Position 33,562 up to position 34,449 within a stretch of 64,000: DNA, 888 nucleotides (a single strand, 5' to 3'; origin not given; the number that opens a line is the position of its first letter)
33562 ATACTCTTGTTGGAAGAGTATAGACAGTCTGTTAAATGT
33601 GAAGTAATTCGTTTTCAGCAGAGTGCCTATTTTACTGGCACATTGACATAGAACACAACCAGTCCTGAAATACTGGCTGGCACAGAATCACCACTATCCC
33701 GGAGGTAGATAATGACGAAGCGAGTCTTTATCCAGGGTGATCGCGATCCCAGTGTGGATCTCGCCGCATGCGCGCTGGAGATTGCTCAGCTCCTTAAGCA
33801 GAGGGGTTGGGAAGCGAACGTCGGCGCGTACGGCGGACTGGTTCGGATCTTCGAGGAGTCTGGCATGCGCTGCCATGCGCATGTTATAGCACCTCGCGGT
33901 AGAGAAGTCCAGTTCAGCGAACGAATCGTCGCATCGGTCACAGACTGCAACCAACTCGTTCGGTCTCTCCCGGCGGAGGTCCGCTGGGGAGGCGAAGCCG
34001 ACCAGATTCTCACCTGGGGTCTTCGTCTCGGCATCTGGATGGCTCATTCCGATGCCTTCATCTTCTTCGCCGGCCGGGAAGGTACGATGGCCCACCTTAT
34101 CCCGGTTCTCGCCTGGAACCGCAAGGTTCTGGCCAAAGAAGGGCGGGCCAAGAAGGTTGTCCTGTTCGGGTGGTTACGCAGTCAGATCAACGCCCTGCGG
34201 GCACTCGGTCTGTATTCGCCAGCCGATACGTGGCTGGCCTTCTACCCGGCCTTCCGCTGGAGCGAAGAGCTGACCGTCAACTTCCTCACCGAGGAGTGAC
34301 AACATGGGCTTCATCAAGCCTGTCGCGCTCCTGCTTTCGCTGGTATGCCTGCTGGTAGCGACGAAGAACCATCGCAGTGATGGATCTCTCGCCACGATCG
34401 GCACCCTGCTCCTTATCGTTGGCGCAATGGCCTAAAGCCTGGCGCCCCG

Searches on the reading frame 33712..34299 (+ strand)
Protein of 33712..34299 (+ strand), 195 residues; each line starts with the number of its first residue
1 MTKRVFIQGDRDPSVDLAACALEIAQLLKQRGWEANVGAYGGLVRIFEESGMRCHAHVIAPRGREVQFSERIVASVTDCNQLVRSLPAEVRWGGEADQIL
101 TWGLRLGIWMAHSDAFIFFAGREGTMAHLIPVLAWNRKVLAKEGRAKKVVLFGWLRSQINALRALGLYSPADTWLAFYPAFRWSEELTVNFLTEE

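Call 4: search_protein_families(library=pfam, proteins=[window:33712-34299:+], max_evalue=0.01)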
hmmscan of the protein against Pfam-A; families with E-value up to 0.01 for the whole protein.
window:33712-34299:+ (195 aa): 0 families

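Call 22: search_protein_families(library=pfam, proteins=[window:33712-34299:+], max_evalue=10)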
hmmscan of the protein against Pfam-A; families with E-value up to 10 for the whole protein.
window:33712-34299:+ (195 aa): 1 family
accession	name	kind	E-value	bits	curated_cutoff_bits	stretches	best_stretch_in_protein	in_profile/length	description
PF03641.19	Lysine_decarbox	-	0.23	12.1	27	1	105-138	45-78/131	Possible lysine decarboxylase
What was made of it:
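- Closest known: LOG / PpnN. Different: Pfam E-value is only 0.23 (call 22).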

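Call 30: search_solved_structures(query=window:33712-34299:+, max_evalue=10)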
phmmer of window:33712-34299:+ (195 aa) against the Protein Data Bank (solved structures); distinct sequences matched with E-value up to 10: 1.
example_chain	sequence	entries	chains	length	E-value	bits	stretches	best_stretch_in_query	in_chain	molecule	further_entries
2a33_A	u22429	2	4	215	0.26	13.9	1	94-137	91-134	hypothetical protein | Uncharacterized protein At2g37210/T2N18.3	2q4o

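Call 42: find_homologous_proteins(query=window:33712-34299:+, max_evalue=0.001)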
Query window:33712-34299:+ (195 aa): 5 proteins with E <= 0.001 among 355 candidates.
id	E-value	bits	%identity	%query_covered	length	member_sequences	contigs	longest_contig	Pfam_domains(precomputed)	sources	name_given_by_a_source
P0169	7.7e-128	442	100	100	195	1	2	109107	-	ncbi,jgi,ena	ncbi:MAG: hypothetical protein WC693_04790 [Patescibacteria group bacterium]|jgi:hypothetical protei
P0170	2.2e-93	329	77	100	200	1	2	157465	-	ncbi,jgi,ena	ncbi:MAG: hypothetical protein WCT33_00825 [Patescibacteria group bacterium]|jgi:hypothetical protei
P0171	9.3e-66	239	60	98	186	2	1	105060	-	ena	-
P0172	4.2e-33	132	44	88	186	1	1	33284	-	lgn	-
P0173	6.0e-31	125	38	98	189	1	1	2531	-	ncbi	-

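Call 46: search_solved_structures(query=A6, max_evalue=10, show_alignments=2)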
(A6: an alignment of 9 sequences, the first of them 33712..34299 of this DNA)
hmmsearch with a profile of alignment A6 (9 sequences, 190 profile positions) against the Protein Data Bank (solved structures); distinct sequences matched with E-value up to 10: 6.
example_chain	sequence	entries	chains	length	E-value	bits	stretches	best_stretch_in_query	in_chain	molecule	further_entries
9us2_A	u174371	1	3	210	0.018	18.1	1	83-188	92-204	Cytokinin riboside 5'-monophosphate phosphoribohydrolase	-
2a33_A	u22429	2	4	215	0.042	16.9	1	100-138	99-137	hypothetical protein | Uncharacterized protein At2g37210/T2N18.3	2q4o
5wq3_A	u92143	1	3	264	0.059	16.4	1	103-151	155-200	Cytokinin riboside 5'-monophosphate phosphoribohydrolase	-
1t35_A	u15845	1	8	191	0.42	13.7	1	110-138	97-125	HYPOTHETICAL PROTEIN YVDD, Putative Lysine Decarboxylase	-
5its_A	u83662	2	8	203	0.76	12.8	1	107-140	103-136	Cytokinin riboside 5'-monophosphate phosphoribohydrolase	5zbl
1weh_A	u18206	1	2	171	1.6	11.7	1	101-138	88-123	Conserved hypothetical protein TT1887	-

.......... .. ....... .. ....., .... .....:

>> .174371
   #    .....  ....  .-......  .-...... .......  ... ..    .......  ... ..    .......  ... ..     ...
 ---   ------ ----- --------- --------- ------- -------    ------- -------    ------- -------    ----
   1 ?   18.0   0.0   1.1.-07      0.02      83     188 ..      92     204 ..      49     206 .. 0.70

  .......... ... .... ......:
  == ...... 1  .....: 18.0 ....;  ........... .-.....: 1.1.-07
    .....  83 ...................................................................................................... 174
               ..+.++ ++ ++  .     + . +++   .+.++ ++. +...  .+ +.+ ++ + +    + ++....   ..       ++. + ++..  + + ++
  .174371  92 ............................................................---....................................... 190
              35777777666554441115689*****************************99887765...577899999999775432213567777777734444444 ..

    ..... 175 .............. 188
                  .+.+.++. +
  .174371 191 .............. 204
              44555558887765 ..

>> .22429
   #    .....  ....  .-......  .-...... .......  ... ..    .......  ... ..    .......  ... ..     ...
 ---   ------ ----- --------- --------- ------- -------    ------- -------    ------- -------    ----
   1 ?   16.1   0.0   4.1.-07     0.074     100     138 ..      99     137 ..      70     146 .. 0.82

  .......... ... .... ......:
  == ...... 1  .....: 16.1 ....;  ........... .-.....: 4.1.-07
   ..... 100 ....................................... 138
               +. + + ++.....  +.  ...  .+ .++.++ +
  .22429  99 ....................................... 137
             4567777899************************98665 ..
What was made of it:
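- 33712..34299 (+): Divergent LOG-fold protein (195 aa) on the opposite strand; motif R...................; 60% GC island. Profile against PDB gives LOG E=0.018 (call 46).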

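Call 50: predict_structure(alignment_id=A7)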
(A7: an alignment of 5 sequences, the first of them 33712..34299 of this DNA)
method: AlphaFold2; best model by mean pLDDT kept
length: 195 residues; sequences in the alignment: 5
mean_pLDDT: 85.6   pTM: 0.84
mean pLDDT of the five models: 85.6, 85.2, 85.0, 84.1, 84.0
residues with pLDDT >= 90: 76; 70-90: 100; 50-70: 19; < 50: 0
segments of 3 or more residues with pLDDT < 50: none
pLDDT, mean of each block of 10 residues (from residue 1): 89 82 95 85 78 83 57 77 85 81 87 93 85 92 93 90 88 93 90 92
secondary structure, 60 per line:
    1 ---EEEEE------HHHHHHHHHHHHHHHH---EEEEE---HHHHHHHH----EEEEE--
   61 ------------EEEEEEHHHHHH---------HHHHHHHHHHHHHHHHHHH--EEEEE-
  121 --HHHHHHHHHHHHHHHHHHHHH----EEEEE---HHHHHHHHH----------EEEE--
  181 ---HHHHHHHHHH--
elements in order: E4-8 H15-30 E34-38 H42-49 E54-58 E73-78 H79-84 H94-112 E115-119 H123-143 E148-152 H156-164 E175-178 H184-193
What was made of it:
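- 33712..34299 (+): AlphaFold2 pLDDT 85.6 (call 50).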

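Call 55: fold_search(model_id=the predicted structure, library=pdb)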
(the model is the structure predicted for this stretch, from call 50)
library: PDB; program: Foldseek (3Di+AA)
matches with E <= 10: 1430; with E <= 0.001: 59
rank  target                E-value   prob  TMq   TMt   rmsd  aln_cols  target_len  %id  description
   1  9us2_B                1.4e-06  1.00  0.64  0.62   4.5       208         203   21  Crystal structure of YgdH from Neisseria meningitidis (released 2025-08-06)
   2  5its_B                1.7e-06  1.00  0.66  0.66   4.1       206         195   17  Crystal structure of LOG from Corynebacterium glutamicum (released 2016-08-24)
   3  9us2_A                2.2e-06  1.00  0.63  0.60   4.5       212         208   20  Crystal structure of YgdH from Neisseria meningitidis (released 2025-08-06)
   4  2a33_B                2.5e-06  1.00  0.62  0.69   3.9       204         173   20  X-Ray Structure of a Lysine Decarboxylase-Like Protein from Arabidopsis Thaliana Gene AT2G37210 (released 2005-07-19)
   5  5its_D                2.8e-06  1.00  0.65  0.65   4.1       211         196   16  Crystal structure of LOG from Corynebacterium glutamicum (released 2016-08-24)
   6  9us2_C                3.4e-06  1.00  0.64  0.62   4.6       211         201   21  Crystal structure of YgdH from Neisseria meningitidis (released 2025-08-06)
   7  5wq3_C                3.6e-06  1.00  0.67  0.63   4.1       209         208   15  Crystal structure of type-II LOG from Corynebacterium glutamicum (released 2017-04-12)
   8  5wq3_A                4.6e-06  1.00  0.67  0.63   4.1       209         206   15  Crystal structure of type-II LOG from Corynebacterium glutamicum (released 2017-04-12)
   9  5its_A                4.6e-06  1.00  0.68  0.72   3.6       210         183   16  Crystal structure of LOG from Corynebacterium glutamicum (released 2016-08-24)
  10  5its_C                7.0e-06  1.00  0.67  0.70   3.8       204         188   17  Crystal structure of LOG from Corynebacterium glutamicum (released 2016-08-24)
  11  5wq3_B                7.9e-06  1.00  0.65  0.62   4.4       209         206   16  Crystal structure of type-II LOG from Corynebacterium glutamicum (released 2017-04-12)
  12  7w2i_A                8.3e-06  1.00  0.57  0.60   4.6       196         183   18  Crystal structure of LOG (Rv1205) from Mycobacterium tuberculosis (released 2022-07-06)
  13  5zbk                  8.9e-06  1.00  0.63  0.67   4.9       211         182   16  Crystal structure of type-I LOG from Pseudomonas aeruginosa PAO1 in complex with AMP (released 2018-06-27)
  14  2a33_A                1.2e-05  1.00  0.61  0.67   4.6       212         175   19  X-Ray Structure of a Lysine Decarboxylase-Like Protein from Arabidopsis Thaliana Gene AT2G37210 (released 2005-07-19)
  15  5zi9_A                1.4e-05  1.00  0.63  0.59   4.6       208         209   14  Crystal structure of type-II LOG from Streptomyces coelicolor A3 (released 2018-04-18)
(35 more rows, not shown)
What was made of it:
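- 33712..34299 (+): The 17 best Foldseek hits, and most of the top 36, are LOG/YgdH-family structures, TM about 0.55-0.68 (call 55).
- On LOG family (PF03641), for the 195-aa neighbour: The fold is met (call 55).
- Closest known: LOG / PpnN. Same: Same Rossmann-like LOG fold (calls 50, 55), with a motif that can be aligned: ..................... (call 46).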

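Call 61: search_protein_families(library=padloc, proteins=[window:33712-34299:+], max_evalue=0.01)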
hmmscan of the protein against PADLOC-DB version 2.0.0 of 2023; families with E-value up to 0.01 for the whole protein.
window:33712-34299:+ (195 aa): 0 families

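Call 62: search_protein_families(library=ncbifam, proteins=[window:33712-34299:+], max_evalue=0.001)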
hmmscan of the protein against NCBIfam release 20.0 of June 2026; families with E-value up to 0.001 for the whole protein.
window:33712-34299:+ (195 aa): 0 families
